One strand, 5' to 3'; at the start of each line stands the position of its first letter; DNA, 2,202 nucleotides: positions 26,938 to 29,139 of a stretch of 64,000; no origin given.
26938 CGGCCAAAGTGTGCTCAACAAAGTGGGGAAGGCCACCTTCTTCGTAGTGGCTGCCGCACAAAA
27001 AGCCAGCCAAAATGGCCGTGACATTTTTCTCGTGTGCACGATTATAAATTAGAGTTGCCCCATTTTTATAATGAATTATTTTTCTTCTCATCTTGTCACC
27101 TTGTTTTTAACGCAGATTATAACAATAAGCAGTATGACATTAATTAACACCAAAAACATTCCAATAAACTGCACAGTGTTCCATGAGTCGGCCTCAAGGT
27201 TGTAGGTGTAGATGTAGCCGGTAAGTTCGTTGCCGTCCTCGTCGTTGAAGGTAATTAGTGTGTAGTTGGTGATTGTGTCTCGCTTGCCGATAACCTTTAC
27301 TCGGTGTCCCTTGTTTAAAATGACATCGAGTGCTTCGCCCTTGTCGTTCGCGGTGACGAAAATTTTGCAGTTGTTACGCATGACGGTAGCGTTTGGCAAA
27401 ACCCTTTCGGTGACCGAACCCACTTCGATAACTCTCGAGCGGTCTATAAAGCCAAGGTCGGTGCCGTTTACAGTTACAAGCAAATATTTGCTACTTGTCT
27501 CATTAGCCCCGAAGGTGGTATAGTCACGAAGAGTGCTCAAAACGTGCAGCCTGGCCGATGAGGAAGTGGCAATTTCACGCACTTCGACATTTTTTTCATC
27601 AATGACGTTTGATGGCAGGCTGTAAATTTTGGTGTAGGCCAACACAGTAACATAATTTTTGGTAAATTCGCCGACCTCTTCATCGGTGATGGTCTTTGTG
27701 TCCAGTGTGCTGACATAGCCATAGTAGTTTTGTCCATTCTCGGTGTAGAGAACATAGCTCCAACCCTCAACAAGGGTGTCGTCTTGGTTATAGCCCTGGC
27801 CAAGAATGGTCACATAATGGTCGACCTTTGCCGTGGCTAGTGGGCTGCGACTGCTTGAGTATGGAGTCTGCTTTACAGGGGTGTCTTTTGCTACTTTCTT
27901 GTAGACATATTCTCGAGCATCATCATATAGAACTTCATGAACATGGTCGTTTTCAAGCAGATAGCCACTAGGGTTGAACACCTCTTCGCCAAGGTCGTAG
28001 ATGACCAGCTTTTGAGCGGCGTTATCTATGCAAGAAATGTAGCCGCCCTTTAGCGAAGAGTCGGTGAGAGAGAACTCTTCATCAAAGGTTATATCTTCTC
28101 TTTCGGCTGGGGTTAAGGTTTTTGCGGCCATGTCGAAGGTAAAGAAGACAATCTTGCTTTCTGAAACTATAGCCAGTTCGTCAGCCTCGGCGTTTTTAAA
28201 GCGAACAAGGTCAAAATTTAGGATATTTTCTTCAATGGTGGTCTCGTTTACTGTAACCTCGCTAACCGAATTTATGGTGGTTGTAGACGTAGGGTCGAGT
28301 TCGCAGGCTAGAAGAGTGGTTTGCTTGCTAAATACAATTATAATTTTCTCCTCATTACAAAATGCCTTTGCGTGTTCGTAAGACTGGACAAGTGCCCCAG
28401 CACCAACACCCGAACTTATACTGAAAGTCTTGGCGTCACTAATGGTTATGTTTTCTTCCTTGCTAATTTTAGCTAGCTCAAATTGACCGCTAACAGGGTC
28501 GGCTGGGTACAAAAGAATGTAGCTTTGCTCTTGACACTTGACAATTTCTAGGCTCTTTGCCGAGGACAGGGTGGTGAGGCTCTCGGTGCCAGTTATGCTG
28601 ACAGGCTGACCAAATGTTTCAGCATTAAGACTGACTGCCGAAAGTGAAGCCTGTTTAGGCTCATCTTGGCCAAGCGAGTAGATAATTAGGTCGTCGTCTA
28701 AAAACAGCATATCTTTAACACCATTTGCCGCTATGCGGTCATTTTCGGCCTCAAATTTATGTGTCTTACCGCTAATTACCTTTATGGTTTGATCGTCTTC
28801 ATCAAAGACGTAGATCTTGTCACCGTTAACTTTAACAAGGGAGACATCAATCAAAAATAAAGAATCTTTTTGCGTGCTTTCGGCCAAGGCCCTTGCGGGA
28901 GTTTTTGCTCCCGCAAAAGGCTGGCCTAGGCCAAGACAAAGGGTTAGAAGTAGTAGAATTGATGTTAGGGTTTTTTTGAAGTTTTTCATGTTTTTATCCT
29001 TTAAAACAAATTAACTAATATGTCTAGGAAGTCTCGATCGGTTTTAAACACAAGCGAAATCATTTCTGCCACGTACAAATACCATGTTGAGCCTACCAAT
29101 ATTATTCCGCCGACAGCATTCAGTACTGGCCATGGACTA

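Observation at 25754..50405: Giant-ORF surface locus: 6,492-aa protein + propeller/SH3b anchor protein + M16 peptidase, bracketed by a sigma-like regulator and a second SH3b-TM protein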

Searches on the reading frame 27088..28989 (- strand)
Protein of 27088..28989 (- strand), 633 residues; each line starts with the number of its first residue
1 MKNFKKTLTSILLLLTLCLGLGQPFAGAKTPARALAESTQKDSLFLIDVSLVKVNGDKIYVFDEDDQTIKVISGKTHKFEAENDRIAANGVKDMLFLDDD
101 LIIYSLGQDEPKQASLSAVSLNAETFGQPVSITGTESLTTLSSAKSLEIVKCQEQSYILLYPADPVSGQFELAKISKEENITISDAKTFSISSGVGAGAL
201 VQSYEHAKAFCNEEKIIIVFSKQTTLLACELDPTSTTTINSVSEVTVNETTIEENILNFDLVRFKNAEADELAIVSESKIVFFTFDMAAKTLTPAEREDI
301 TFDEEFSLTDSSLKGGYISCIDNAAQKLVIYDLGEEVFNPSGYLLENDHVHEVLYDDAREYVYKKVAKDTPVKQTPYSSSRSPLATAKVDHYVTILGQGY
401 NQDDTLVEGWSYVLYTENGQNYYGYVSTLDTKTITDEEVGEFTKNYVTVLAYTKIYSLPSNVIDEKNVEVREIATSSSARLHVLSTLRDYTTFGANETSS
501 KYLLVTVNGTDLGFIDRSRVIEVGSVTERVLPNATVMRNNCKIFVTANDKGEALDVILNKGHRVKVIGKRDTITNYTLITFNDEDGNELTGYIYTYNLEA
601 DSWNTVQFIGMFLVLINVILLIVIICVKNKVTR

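Call 4: search_protein_families(library=pfam, proteins=[window:27088-28989:-], max_evalue=0.01)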
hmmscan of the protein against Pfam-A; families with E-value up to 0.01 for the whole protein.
window:27088-28989:- (633 aa): 1 family
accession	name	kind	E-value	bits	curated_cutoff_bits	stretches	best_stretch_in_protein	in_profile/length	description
PF08239.17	SH3_3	-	0.0062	17.1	27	0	548-598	10-53/54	Bacterial SH3 domain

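Call 12: search_protein_families(library=phrogs, proteins=[window:27088-28989:-], max_evalue=0.01)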
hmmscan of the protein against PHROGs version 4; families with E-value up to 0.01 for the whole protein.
window:27088-28989:- (633 aa): 0 families

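Call 80: find_homologous_proteins(query=window:27091-28989:-, max_evalue=0.001)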
Query window:27091-28989:- (633 aa): 7 proteins with E <= 0.001 among 8000 candidates.
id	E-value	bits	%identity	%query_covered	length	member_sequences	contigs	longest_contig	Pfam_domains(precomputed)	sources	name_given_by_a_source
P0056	0.0e+0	1381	100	100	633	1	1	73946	-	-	-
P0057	5.0e-274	929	68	100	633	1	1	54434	-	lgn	-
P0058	5.7e-112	394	39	94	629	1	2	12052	-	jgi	-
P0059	1.7e-102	362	37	100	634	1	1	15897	-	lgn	-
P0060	2.3e-102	362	37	100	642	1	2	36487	-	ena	-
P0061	6.0e-86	308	34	100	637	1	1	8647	PF08239.18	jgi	-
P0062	1.5e-22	98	25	100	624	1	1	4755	-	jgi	-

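Call 83: search_solved_structures(query=A3, max_evalue=10)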
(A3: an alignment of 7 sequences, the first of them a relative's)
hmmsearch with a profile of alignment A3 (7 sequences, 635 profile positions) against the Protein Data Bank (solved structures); distinct sequences matched with E-value up to 10: 4.
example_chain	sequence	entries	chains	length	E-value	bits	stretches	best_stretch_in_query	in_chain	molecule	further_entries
7lrc_A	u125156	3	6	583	0.067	15.2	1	177-278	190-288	Schlafen family member 12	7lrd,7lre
7eg0_B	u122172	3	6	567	0.15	14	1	177-278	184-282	Schlafen family member 12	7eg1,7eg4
6g7w_A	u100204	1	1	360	0.37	12.7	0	70-106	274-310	NHL repeat-containing protein 2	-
6gc1_A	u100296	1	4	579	2.4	10.1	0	70-105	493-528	NHL repeat-containing protein 2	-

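Call 84: find_encoding_contigs(protein=P0057, flank=10000, max_places=1)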
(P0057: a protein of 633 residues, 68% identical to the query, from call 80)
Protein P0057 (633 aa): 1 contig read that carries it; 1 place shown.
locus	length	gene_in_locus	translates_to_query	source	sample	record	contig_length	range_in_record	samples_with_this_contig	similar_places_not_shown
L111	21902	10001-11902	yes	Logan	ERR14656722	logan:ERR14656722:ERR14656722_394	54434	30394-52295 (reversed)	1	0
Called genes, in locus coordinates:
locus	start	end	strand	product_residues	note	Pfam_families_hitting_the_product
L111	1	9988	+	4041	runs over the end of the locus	?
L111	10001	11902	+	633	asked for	-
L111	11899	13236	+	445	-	PF00675:Peptidase_M16 (weak), PF05193:Peptidase_M16_C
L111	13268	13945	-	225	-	PF00436:SSB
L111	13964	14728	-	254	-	PF01522:Polysacc_deac_1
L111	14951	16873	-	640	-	-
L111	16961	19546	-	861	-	PF00521:DNA_topoisoIV, PF03989:DNA_gyraseA_C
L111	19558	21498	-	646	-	PF02518:HATPase_c, PF00204:DNA_gyraseB, PF01751:Toprim, PF00986:DNA_gyraseB_C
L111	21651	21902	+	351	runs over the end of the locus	PF03033:Glyco_transf_28, PF04101:Glyco_tran_28_C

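Call 89: predict_structure(alignment_id=A3)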
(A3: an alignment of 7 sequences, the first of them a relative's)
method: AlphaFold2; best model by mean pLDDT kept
length: 633 residues; sequences in the alignment: 7
mean_pLDDT: 70.9   pTM: 0.60
mean pLDDT of the five models: 70.9, 66.7, 63.7, 62.6, 54.8
residues with pLDDT >= 90: 104; 70-90: 273; 50-70: 150; < 50: 106
segments of 3 or more residues with pLDDT < 50: 1-43, 437-444, 459-463, 465-478, 485-501, 523-531
pLDDT, mean of each block of 10 residues (from residue 1): 34 36 24 25 57 88 80 77 70 92 82 86 87 93 92 92 87 92 92 60 85 89 88 77 77 89 85 92 89 88 84 89 79 84 75 68 80 69 77 79 72 73 80 61 51 55 47 48 47 34 57 61 38 56 61 60 68 64 74 68 57 77 73 50
secondary structure, 60 per line:
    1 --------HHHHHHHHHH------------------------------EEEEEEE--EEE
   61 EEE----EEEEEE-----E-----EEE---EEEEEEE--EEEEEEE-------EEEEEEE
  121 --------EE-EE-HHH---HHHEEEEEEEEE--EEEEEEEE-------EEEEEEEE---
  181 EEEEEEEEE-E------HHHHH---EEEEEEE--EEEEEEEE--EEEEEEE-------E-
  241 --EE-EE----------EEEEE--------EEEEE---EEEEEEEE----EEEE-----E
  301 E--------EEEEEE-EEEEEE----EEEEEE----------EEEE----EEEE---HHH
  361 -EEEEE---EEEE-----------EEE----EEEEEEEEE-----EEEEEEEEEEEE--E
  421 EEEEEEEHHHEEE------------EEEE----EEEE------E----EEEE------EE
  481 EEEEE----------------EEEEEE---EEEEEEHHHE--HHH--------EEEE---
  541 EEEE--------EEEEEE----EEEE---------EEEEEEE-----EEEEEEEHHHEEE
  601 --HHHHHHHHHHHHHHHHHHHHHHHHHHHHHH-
elements in order: H9-18 E49-55 E58-63 E68-73 E85-87 E91-97 E100-106 E114-120 E144-152 E155-162 E170-177 E181-189 H198-202 E206-212 E215-222 E225-231 E258-262 E271-275 E279-286 E291-294 E310-315 E317-322 E327-332 E343-346 E351-354 E362-366 E370-373 E385-387 E392-400 E406-417 E420-427 E431-433 E446-449 E454-457 E469-472 E479-485 E502-507 E511-516 E534-537 E541-544 E553-558 E563-566 E576-582 E588-594 E598-600 H603-632
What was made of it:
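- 27088..28989 (-): Type-I membrane protein 'SH3b1': signal peptide, beta-propeller (~45-345), SH3b/GW-like repeats, C-terminal TM helix (603-632). AF2 model pLDDT 71 (call 89).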

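Call 92: fold_search(model_id=the predicted structure, library=pdb)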
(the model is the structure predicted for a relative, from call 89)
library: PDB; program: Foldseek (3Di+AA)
matches with E <= 10: 1240; with E <= 0.001: 438
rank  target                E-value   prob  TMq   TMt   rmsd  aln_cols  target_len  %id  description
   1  8snb_4B               1.2e-07  1.00  0.31  0.31  21.1       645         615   10  atomic model of sea urchin sperm doublet microtubule (48-nm periodicity) (released 2023-06-28)
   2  7ung_e                1.7e-07  1.00  0.29  0.30  21.5       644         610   12  48-nm repeat of the human respiratory doublet microtubule (released 2022-10-05)
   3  8snb_4A               1.9e-07  1.00  0.32  0.33  21.5       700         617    9  atomic model of sea urchin sperm doublet microtubule (48-nm periodicity) (released 2023-06-28)
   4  9n73_LQ               1.9e-07  1.00  0.20  0.16  28.5       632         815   12  SSU processome maturation and disassembly, State G (released 2025-10-29)
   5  9n6v_LT               2.1e-07  1.00  0.17  0.12  28.3       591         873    8  SSU processome maturation and disassembly, State A (released 2025-11-05)
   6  9e78_0L               3.1e-07  1.00  0.29  0.29  17.7       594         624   10  48-nm repeat of the Leishmania tarentolae doublet microtubule (released 2025-03-12)
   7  9g33_UU               3.2e-07  1.00  0.16  0.13  27.4       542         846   10  Stalled 90S - Utp23-Krr1-deltaC3 (released 2025-06-18)
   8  9c5t_B                3.4e-07  1.00  0.24  0.16  23.0       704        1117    8  Cryo EM structure of DCAF2 (released 2025-10-01)
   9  9e2g_2C               3.7e-07  1.00  0.30  0.30  17.0       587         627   10  Cryo-EM structure of 48 nm repeat of microtubule doublet from T. brucei flagellum (released 2025-03-12)
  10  9e2g_2B               3.7e-07  1.00  0.28  0.29  17.2       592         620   10  Cryo-EM structure of 48 nm repeat of microtubule doublet from T. brucei flagellum (released 2025-03-12)
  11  8blw_B                3.9e-07  1.00  0.25  0.25  27.1       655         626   11  Vitamin B12 transporter BtuB1 with lipoprotein BtuG1 from B. theta (released 2023-08-16)
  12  8bd7_S                4.1e-07  1.00  0.25  0.16  25.5       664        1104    9  IFTB1 subcomplex of anterograde Intraflagellar transport trains (Chlamydomonas reinhardtii) (released 2023-01-11)
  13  5fqd_A                4.5e-07  1.00  0.26  0.22  20.8       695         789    9  Structural basis of Lenalidomide induced CK1a degradation by the crl4crbn ubiquitin ligase (released 2016-02-24)
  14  9ngt_A                4.9e-07  1.00  0.23  0.19  20.1       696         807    9  Crystal structure of CRBN-DDB1 and FPFT-2216 in complex with mTOR (released 2025-07-09)
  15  7kzp_P                5.2e-07  1.00  0.27  0.23  23.7       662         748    9  Structure of the human Fanconi anaemia Core complex (released 2021-03-10)
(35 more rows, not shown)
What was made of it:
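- Checked: 'Propeller-like' is confirmed by an AF2 model and Foldseek: 438 hits at E<=0.001, and the 50 best-listed are almost all beta-propeller or WD40-type proteins (calls 89, 92).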

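Call 102: fold_search(model_id=the predicted structure, library=viral)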
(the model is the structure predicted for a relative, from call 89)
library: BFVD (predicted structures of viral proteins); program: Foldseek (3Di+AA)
matches with E <= 10: 820; with E <= 0.001: 99
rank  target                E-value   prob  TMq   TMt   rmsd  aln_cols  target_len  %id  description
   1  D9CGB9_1              1.2e-06  1.00  0.24  0.18  29.7       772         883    8  (no name in the UniProt tables at hand)
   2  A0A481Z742            2.5e-06  1.00  0.26  0.29  22.3       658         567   11  Regulator of chromosome condensation protein [Pithovirus LCPAC201]
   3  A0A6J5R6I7            2.6e-06  1.00  0.28  0.21  24.9       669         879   11  Lactonase, 7-bladed beta propeller [uncultured Caudovirales phage]
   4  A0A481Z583            4.4e-06  1.00  0.25  0.40  12.9       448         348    8  Regulator of chromosome condensation protein [Pithovirus LCPAC201]
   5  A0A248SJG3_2          5.1e-06  1.00  0.26  0.20  31.9       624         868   11  (no name in the UniProt tables at hand)
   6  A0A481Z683            8.5e-06  1.00  0.26  0.20  13.7       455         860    9  Regulator of chromosome condensation protein [Pithovirus LCPAC202]
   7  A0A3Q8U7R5            8.9e-06  1.00  0.18  0.21  14.4       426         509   10  Putative BTB/POZ domain-containing protein [Megavirus baoshan]
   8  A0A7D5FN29            9.8e-06  0.97  0.12  0.09  27.7       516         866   11  Tail tubular protein B [Escherichia virus LS2]
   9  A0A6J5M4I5            1.2e-05  1.00  0.22  0.18  20.2       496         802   10  Uncharacterized protein [uncultured Caudovirales phage]
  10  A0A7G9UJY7            1.4e-05  1.00  0.25  0.48  17.9       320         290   12  Kelch-like protein [Lumpy skin disease virus]
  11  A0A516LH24            1.8e-05  1.00  0.22  0.27  21.7       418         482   12  (no name in the UniProt tables at hand)
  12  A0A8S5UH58            2.0e-05  1.00  0.23  0.20  25.0       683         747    9  Uncharacterized protein [Myoviridae sp. ctshb19]
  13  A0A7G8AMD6            2.1e-05  1.00  0.19  0.21  27.8       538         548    9  (no name in the UniProt tables at hand)
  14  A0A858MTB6            2.3e-05  1.00  0.28  0.36  16.4       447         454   10  (no name in the UniProt tables at hand)
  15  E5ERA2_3              2.4e-05  0.99  0.18  0.12  30.6       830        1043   10  (no name in the UniProt tables at hand)
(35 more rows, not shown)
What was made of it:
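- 27088..28989 (-): Foldseek top hits are propellers (calls 92, 102).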

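Call 105: search_protein_families(library=ncbifam, proteins=[window:27088-28989:-], max_evalue=0.01)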
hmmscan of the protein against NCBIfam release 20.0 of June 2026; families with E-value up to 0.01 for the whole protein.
window:27088-28989:- (633 aa): 0 families
